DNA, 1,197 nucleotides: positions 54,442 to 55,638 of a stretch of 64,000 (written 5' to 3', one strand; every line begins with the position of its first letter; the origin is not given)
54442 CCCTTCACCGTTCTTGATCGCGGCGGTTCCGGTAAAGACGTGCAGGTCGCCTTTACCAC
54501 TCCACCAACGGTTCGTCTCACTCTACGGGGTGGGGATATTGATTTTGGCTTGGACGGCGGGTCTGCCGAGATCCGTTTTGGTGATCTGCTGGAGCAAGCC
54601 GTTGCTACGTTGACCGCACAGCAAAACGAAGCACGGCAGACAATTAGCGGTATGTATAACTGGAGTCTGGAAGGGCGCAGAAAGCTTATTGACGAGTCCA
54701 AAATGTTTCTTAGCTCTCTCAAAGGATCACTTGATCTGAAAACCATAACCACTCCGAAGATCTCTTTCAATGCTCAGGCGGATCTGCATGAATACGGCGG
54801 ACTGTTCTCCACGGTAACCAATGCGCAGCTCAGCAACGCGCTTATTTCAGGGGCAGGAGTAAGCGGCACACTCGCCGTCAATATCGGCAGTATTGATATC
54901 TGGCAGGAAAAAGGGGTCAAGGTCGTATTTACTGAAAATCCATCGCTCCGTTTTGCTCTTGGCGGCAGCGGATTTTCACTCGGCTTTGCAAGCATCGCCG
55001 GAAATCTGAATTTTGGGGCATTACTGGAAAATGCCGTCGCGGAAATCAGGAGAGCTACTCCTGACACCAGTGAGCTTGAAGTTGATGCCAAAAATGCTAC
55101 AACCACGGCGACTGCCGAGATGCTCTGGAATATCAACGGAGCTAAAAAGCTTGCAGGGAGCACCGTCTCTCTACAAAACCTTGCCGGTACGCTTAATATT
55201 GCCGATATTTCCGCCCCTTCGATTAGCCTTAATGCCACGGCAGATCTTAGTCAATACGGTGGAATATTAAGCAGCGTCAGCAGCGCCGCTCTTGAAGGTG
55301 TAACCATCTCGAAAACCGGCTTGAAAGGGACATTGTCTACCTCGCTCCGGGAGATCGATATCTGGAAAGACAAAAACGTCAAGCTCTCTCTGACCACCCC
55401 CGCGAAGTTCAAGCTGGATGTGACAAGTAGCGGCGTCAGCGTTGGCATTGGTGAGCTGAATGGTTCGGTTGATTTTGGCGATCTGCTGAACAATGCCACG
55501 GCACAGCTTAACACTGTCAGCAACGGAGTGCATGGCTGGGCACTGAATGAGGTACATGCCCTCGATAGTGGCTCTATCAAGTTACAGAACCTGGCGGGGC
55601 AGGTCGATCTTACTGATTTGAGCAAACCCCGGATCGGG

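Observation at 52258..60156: Architecture of the giant protein: Asp-box domain, about 150-aa module array, globular Gly/aromatic-rich core, two Ig-like domains, Gly-rich tail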

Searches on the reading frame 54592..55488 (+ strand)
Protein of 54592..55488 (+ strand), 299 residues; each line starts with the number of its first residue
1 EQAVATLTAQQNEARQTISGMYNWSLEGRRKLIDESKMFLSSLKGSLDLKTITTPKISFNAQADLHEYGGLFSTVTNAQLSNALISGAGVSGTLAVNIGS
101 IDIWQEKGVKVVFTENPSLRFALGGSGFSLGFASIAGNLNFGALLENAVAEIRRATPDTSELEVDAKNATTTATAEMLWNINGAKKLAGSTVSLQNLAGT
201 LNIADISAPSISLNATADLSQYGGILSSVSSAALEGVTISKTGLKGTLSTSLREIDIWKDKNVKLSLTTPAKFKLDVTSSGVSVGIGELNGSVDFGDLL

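Call 70: predict_structure(alignment_id=A6)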
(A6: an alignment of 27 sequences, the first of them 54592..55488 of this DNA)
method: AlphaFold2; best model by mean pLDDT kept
length: 299 residues; sequences in the alignment: 27
mean_pLDDT: 89.8   pTM: 0.80
mean pLDDT of the five models: 89.8, 89.6, 89.5, 89.2, 88.9
residues with pLDDT >= 90: 202; 70-90: 78; 50-70: 19; < 50: 0
segments of 3 or more residues with pLDDT < 50: none
pLDDT, mean of each block of 10 residues (from residue 1): 90 84 95 90 95 93 92 91 92 92 96 92 85 90 98 76 55 76 96 97 85 97 89 95 95 90 93 92 89 93
secondary structure, 60 per line:
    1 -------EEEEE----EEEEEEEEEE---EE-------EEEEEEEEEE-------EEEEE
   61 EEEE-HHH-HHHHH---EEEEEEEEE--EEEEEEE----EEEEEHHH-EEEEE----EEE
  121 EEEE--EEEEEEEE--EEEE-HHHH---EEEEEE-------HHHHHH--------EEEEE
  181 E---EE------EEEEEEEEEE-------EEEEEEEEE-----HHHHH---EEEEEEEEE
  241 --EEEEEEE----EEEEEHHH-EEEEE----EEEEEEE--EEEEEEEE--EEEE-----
elements in order: E8-12 E17-26 E39-48 E56-64 H70-74 E78-86 E89-95 E100-104 E109-113 E118-124 E127-134 E137-140 H142-145 E149-154 H162-167 E176-181 E193-202 E210-218 H224-228 E232-240 E243-249 E254-258 E263-267 E272-278 E281-288 E291-294
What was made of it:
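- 52765..56343 (+): Eight clear all-beta modules of ~150 aa (aa 170-1362), each ending in FG[DAT]L[LF]. The AF2 model of modules 5-6 has pLDDT 89.8 and pTM 0.80 (call 70).
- The module-pair model has pLDDT 89.8 and pTM 0.80 (call 70).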

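Call 72: fold_search(model_id=the predicted structure, library=pdb)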
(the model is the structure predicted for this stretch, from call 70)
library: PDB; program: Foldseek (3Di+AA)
matches with E <= 10: 193; with E <= 0.001: 0
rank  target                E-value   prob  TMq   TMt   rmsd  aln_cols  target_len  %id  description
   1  2ece                  6.5e-02  0.12  0.14  0.11  22.5       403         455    9  X-ray structure of hypothetical selenium-binding protein from Sulfolobus tokodaii, ST0059 (released 2008-01-01)
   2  8qp5_P                2.1e-01  0.04  0.11  0.11  29.8       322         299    9  Release Complex: BAM bound EspP (SurA released) (released 2024-09-25)
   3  3qq2_B                2.6e-01  0.03  0.09  0.10  27.7       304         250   12  Crystal Structure of the Beta Domain of the Bordetella Autotransporter Brka (released 2011-04-13)
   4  6jp4_A                3.0e-01  0.03  0.11  0.06  20.4       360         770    7  Crystal structure of the catalytic domain of a multi-domain alginate lyase Dp0100 from thermophilic bacterium Defluvii (released 2019-10-30)
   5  6jpn_A                3.0e-01  0.03  0.11  0.06  20.6       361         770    7  Crystal structure of the catalytic domain of a multi-domain alginate lyase Dp0100 from thermophilic bacterium Defluvii (released 2019-10-30)
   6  3slo                  4.3e-01  0.02  0.08  0.08  26.7       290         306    8  Pre-cleavage Structure of the Autotransporter EspP - N1023D mutant (released 2011-11-16)
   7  3slj                  4.5e-01  0.02  0.08  0.08  26.8       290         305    8  Pre-cleavage Structure of the Autotransporter EspP - N1023A mutant (released 2011-11-16)
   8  8t4a_A                5.2e-01  0.02  0.10  0.07  29.2       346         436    9  MD65 N332-GT5 SOSIP in complex with RM_N332_36 Fab and RM20A3 Fab (released 2024-05-08)
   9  6u33                  6.0e-01  0.04  0.15  0.16  27.2       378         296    6  Structure-based discovery of a novel small-molecule inhibitor of methicillin-resistant S. aureus (released 2020-03-25)
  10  4p1x_G                6.0e-01  0.03  0.13  0.14  28.8       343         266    7  Crystal structure of staphylococcal LUK prepore (released 2014-10-01)
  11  8bo2_P                7.0e-01  0.02  0.09  0.09  26.3       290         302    7  BAM-EspP complex structure with BamA-S425C/EspP-S1299C mutations in nanodisc (released 2023-04-26)
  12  8us2_A                7.3e-01  0.03  0.12  0.08  23.8       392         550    8  P22121 Crystal structure of TamA from Pseudomonas aeruginosa at 3.95 Ang (released 2024-06-26)
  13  8sxi_A                7.3e-01  0.01  0.08  0.06  30.9       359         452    8  CH505 Disulfide Stapled SOSIP Bound to b12 Fab (released 2024-02-14)
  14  8g85_D                7.7e-01  0.02  0.10  0.07  31.6       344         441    8  vFP52.02 Fab in complex with BG505 DS-SOSIP Env trimer (released 2023-04-19)
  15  9vtk                  8.1e-01  0.03  0.13  0.06  22.4       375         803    8  Structure of the family PL40 Ulvan Lyase Uly1040 (released 2025-12-24)
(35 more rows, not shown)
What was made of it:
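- Weak leukocidin/haemolysin hits appear for the module model (call 72). All structural hits are non-significant (E >= 0.065, TM <= 0.2, call 72).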

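Call 76: fold_search(model_id=the predicted structure, library=viral)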
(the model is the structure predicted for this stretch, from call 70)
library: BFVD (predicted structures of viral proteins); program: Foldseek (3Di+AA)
matches with E <= 10: 153; with E <= 0.001: 0
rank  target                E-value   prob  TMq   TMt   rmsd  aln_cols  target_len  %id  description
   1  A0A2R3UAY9            1.8e-01  0.08  0.15  0.10  21.8       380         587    8  (no name in the UniProt tables at hand)
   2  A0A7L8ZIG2            1.9e-01  0.10  0.16  0.15  19.9       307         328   10  Tail assembly protein [Enterococcus phage 9184]
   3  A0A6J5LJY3            2.1e-01  0.13  0.18  0.07  20.9       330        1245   11  Uncharacterized protein [uncultured Caudovirales phage]
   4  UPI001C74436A         2.3e-01  0.11  0.15  0.06  17.9       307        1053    8  (no name look-up for this kind of identifier)
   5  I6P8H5                2.6e-01  0.05  0.13  0.07  20.7       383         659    9  (no name in the UniProt tables at hand)
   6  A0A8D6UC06            3.2e-01  0.09  0.15  0.15  17.1       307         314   10  Tail protein [Enterococcus phage dArtagnan]
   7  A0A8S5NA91            3.7e-01  0.04  0.11  0.06  35.4       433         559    6  Uncharacterized protein [Myoviridae sp. ctx322]
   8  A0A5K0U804            3.9e-01  0.05  0.14  0.12  22.9       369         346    7  Lipocalin/cytosolic fatty-acid binding domain-containing protein [Yasminevirus sp. GU-2018]
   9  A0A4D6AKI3            4.6e-01  0.04  0.13  0.07  29.6       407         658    8  (no name in the UniProt tables at hand)
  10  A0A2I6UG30            5.0e-01  0.02  0.09  0.09  32.9       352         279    9  Structural protein [Salinibacter phage M1EM-1]
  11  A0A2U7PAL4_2          6.4e-01  0.05  0.15  0.06  19.5       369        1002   10  (no name in the UniProt tables at hand)
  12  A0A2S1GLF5            6.4e-01  0.04  0.12  0.04  22.0       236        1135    8  (no name in the UniProt tables at hand)
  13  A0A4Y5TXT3            8.3e-01  0.03  0.14  0.08  19.5       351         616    8  Ig-like domain protein [Escherichia phage vB_EcoM-ECP26]
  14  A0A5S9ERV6            8.3e-01  0.02  0.10  0.10  22.6       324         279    7  Uncharacterized protein [Tenacibaculum phage PTm1]
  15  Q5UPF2                9.1e-01  0.05  0.17  0.11  23.8       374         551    7  Putative BTB/POZ domain-containing protein L76 [Acanthamoeba polyphaga mimivirus]
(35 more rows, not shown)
